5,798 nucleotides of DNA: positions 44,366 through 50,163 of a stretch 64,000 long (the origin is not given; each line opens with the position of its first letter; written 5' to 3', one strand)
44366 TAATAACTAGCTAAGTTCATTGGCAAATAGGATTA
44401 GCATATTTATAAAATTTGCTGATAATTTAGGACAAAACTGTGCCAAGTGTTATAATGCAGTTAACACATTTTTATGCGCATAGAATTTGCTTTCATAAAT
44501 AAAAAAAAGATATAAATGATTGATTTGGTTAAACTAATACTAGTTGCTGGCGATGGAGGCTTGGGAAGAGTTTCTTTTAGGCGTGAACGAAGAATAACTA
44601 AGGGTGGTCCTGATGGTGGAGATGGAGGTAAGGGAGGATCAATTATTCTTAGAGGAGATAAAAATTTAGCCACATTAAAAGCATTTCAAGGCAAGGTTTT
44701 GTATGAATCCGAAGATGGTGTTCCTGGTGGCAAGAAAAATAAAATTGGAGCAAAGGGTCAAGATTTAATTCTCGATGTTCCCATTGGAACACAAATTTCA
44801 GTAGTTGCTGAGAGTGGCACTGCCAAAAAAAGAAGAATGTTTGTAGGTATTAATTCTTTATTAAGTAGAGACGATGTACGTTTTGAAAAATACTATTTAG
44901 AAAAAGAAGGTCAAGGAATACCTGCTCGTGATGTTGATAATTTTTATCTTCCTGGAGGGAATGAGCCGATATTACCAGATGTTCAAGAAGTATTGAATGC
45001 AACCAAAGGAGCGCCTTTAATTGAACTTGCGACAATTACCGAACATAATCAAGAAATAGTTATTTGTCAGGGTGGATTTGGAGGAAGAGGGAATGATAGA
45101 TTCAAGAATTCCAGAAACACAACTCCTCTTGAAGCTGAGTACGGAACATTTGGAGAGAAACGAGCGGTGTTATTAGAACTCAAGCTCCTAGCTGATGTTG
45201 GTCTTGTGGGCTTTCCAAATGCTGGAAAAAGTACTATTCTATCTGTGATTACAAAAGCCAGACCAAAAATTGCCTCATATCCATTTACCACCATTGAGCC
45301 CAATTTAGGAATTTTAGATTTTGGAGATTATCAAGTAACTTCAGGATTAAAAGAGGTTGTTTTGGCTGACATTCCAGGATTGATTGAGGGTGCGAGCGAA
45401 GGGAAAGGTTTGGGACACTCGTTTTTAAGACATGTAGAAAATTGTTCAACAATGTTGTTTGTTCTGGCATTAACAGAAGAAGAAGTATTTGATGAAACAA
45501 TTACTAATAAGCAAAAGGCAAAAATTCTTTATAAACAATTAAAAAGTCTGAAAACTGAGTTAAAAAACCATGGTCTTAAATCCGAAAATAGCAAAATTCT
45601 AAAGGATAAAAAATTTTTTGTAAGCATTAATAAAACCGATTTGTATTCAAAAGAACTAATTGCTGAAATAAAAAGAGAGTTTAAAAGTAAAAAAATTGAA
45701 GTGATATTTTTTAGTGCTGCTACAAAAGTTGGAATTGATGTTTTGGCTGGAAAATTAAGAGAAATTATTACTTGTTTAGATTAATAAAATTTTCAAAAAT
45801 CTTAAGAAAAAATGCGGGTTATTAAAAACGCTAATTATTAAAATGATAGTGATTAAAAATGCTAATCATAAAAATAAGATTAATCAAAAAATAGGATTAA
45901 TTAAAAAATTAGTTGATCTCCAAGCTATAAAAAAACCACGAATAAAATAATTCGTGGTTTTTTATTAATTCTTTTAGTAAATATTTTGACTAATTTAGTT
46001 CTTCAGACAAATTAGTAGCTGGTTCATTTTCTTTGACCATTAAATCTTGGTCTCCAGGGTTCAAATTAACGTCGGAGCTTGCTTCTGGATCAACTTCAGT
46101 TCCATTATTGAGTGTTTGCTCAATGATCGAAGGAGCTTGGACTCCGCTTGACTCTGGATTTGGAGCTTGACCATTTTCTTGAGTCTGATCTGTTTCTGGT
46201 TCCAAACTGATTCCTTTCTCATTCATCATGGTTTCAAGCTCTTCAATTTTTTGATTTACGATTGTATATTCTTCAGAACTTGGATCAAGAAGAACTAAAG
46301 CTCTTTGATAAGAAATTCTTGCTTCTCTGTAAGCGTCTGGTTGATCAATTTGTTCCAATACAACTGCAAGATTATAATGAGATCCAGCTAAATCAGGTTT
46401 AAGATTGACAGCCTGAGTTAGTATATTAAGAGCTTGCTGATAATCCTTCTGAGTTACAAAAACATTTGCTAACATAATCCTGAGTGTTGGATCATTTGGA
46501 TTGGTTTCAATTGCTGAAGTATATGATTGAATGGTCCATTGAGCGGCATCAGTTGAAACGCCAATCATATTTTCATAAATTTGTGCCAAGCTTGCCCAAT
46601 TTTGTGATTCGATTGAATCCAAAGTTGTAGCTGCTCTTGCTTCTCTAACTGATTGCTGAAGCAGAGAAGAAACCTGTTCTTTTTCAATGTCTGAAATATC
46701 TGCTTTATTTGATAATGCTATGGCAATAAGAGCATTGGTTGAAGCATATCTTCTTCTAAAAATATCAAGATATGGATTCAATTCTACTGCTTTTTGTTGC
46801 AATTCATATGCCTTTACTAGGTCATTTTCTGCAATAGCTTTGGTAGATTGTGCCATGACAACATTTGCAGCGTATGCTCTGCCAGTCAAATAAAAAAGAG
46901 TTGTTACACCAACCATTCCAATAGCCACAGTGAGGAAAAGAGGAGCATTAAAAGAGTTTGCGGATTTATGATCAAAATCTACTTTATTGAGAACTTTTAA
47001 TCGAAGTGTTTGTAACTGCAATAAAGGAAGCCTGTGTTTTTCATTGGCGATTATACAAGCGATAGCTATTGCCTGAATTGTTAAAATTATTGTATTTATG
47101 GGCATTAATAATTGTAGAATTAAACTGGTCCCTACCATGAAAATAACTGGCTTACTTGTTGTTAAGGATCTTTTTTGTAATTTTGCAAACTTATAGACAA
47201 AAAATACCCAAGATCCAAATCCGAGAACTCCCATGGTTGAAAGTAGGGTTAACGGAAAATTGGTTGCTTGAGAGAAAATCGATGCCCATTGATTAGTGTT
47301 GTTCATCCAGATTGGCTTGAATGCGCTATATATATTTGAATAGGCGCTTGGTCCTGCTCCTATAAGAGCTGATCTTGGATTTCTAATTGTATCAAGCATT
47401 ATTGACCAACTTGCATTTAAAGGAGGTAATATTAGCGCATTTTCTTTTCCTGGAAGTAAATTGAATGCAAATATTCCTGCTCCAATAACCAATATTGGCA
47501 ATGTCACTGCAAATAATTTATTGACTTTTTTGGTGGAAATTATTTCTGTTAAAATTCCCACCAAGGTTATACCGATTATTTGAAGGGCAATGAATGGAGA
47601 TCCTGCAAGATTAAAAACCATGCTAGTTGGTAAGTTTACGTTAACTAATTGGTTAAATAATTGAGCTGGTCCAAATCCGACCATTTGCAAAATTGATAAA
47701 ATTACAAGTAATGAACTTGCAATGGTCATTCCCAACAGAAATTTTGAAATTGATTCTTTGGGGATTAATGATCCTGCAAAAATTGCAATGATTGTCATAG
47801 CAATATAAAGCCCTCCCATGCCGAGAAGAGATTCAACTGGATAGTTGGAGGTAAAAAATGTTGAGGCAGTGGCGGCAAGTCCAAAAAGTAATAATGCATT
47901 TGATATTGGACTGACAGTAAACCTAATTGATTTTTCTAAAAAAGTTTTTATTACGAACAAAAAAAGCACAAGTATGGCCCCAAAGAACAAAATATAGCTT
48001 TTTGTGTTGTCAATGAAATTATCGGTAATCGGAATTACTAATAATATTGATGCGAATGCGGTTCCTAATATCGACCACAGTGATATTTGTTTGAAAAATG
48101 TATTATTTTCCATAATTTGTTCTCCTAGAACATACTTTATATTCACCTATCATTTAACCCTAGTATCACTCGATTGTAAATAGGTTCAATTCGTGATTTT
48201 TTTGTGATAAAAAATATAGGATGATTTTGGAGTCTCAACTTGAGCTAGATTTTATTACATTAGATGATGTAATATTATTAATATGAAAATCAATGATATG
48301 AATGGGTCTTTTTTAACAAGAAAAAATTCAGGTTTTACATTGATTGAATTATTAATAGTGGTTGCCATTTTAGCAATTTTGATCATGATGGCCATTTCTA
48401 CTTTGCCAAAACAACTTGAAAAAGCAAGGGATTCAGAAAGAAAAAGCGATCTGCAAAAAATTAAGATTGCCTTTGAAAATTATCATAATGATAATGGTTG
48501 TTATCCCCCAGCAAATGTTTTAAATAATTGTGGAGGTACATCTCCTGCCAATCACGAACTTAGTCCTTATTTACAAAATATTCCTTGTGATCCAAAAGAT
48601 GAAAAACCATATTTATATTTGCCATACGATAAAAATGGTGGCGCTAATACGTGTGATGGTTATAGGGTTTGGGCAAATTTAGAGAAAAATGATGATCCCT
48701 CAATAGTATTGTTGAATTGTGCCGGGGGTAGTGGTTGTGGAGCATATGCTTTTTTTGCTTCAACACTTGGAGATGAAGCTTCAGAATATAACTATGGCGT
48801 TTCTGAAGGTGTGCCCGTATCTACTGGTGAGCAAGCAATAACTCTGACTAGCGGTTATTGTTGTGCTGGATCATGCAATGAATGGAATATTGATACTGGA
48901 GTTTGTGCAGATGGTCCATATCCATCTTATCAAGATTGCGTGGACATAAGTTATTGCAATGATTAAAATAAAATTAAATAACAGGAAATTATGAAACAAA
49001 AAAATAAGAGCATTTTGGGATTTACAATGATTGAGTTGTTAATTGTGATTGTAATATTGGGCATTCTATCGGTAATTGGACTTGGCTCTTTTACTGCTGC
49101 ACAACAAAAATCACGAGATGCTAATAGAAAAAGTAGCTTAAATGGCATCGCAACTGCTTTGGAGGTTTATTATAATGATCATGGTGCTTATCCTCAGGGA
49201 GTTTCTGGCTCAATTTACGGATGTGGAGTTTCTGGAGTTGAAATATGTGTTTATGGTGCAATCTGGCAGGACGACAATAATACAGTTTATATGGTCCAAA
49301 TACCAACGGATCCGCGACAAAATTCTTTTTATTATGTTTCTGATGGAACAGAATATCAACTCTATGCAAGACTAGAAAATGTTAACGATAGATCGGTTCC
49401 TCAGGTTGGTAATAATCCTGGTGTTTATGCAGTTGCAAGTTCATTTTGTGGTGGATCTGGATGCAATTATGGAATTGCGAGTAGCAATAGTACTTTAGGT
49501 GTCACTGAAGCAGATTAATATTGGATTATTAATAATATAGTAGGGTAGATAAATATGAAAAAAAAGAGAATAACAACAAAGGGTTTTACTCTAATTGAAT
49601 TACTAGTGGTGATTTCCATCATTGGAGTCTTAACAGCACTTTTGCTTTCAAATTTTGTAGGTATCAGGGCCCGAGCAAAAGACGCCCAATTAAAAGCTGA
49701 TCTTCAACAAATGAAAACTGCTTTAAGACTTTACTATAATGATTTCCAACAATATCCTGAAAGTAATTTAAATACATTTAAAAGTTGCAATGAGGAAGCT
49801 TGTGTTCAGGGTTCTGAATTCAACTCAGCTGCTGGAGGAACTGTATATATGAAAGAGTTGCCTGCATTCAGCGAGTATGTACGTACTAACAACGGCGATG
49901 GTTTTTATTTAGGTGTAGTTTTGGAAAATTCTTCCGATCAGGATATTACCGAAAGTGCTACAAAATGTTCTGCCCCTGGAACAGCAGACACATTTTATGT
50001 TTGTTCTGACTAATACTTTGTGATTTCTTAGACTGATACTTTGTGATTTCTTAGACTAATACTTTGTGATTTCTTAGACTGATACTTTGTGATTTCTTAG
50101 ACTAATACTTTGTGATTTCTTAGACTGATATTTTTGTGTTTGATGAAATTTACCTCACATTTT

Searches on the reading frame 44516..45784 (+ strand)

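Call 8: search_protein_families(library=pfam, proteins=[window:44516-45784:+], max_evalue=0.001)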
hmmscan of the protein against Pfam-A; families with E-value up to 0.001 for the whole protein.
window:44516-45784:+ (422 aa): 3 families
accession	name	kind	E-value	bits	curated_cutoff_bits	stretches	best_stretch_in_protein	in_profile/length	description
PF01018.28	GTP1_OBG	-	6.5e-43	146.5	27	2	2-96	1-95/155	GTP1/OBG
PF01926.29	MMR_HSR1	-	1.6e-21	76.9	21.9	1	227-332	1-99/113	50S ribosome-binding GTPase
PF02421.24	FeoB_N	-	9.1e-08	32.2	27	1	228-289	3-57/156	Ferrous iron transport protein B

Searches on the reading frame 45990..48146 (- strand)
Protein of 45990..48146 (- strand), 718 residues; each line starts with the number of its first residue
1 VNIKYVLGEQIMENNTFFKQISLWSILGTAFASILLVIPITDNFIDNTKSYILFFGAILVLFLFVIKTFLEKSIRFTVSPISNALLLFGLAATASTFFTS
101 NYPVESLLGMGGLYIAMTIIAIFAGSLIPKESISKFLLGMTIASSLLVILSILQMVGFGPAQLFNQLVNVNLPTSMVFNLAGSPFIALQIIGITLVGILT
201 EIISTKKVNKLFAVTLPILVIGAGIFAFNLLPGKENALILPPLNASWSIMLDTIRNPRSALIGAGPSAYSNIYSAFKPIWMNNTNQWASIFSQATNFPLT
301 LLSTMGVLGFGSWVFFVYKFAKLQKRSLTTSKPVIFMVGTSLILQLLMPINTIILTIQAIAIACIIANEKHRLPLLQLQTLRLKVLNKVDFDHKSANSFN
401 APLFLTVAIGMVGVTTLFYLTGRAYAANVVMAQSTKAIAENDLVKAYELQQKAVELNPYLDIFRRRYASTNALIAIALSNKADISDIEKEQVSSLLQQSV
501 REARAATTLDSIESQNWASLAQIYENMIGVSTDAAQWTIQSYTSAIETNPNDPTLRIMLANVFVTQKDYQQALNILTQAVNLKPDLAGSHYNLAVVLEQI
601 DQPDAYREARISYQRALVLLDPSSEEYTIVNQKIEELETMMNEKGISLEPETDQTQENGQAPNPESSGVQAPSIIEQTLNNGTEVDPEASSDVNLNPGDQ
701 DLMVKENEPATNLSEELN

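Call 8: search_protein_families(library=pfam, proteins=[window:45990-48146:-], max_evalue=0.001)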
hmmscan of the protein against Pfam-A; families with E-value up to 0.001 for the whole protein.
window:45990-48146:- (718 aa): 8 families
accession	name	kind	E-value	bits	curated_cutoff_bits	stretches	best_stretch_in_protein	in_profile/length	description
PF14559.12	TPR_19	-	1.3e-08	35.5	25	1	539-585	11-57/68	Tetratricopeptide repeat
PF13414.12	TPR_11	-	7e-08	32.5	26.8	1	561-599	2-40/42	TPR repeat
PF13431.12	TPR_17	-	2.3e-06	27.8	24.4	0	542-573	2-33/34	Tetratricopeptide repeat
PF07719.23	TPR_2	-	5.5e-06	26.5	27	0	557-585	5-33/34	Tetratricopeptide repeat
PF00515.34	TPR_1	-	2.6e-05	24.3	27.8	0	559-585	7-33/34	Tetratricopeptide repeat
PF12895.13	ANAPC3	-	0.0001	22.9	27.2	1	547-612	17-78/82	Anaphase-promoting complex, cyclosome, subunit 3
PF13181.12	TPR_8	-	0.00028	21.2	25.7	0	557-585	5-33/34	Tetratricopeptide repeat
PF13424.12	TPR_12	-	0.00093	19.8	30.1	0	548-583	40-75/77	Tetratricopeptide repeat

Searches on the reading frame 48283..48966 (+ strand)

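Call 8: search_protein_families(library=pfam, proteins=[window:48283-48966:+], max_evalue=0.001)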
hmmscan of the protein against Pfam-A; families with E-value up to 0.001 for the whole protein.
window:48283-48966:+ (227 aa): 2 families
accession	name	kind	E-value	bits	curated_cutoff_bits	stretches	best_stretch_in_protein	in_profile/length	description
PF07963.17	N_methyl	-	3.5e-09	36.3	21.2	1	13-38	2-27/27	Prokaryotic N-terminal methylation motif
PF08334.16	T2SSG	-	6.5e-05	23.4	21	1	43-114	4-78/108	Type II secretion system (T2SS), protein G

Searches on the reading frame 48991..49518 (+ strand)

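Call 22: search_protein_families(library=pfam, proteins=[window:48991-49518:+], max_evalue=0.05)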
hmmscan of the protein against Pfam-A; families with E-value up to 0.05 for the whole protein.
window:48991-49518:+ (175 aa): 3 families
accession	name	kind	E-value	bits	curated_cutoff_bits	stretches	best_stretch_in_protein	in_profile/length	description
PF07963.17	N_methyl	-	5.6e-06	26.2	21.2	1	10-29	6-25/27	Prokaryotic N-terminal methylation motif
PF08334.16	T2SSG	-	0.00014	22.3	21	1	36-122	4-85/108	Type II secretion system (T2SS), protein G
PF16732.10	ComP_DUS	-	0.03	15.6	27.3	0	33-112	2-67/87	Type IV minor pilin ComP, DNA uptake sequence receptor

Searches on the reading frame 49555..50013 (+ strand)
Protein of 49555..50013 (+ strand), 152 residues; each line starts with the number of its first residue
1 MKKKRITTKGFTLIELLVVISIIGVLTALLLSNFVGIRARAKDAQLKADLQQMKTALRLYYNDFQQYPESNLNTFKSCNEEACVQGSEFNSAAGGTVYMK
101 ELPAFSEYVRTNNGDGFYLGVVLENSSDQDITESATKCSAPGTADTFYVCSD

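Call 22: search_protein_families(library=pfam, proteins=[window:49555-50013:+], max_evalue=0.05)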
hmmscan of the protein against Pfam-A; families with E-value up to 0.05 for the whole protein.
window:49555-50013:+ (152 aa): 3 families
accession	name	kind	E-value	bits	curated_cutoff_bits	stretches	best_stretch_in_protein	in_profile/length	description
PF07963.17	N_methyl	-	9e-07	28.7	21.2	1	9-31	5-27/27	Prokaryotic N-terminal methylation motif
PF08334.16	T2SSG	-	0.0045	17.5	21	1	38-71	6-39/108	Type II secretion system (T2SS), protein G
PF06305.16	LapA_dom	-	0.042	14.2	28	0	13-54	19-60/64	Lipopolysaccharide assembly protein A domain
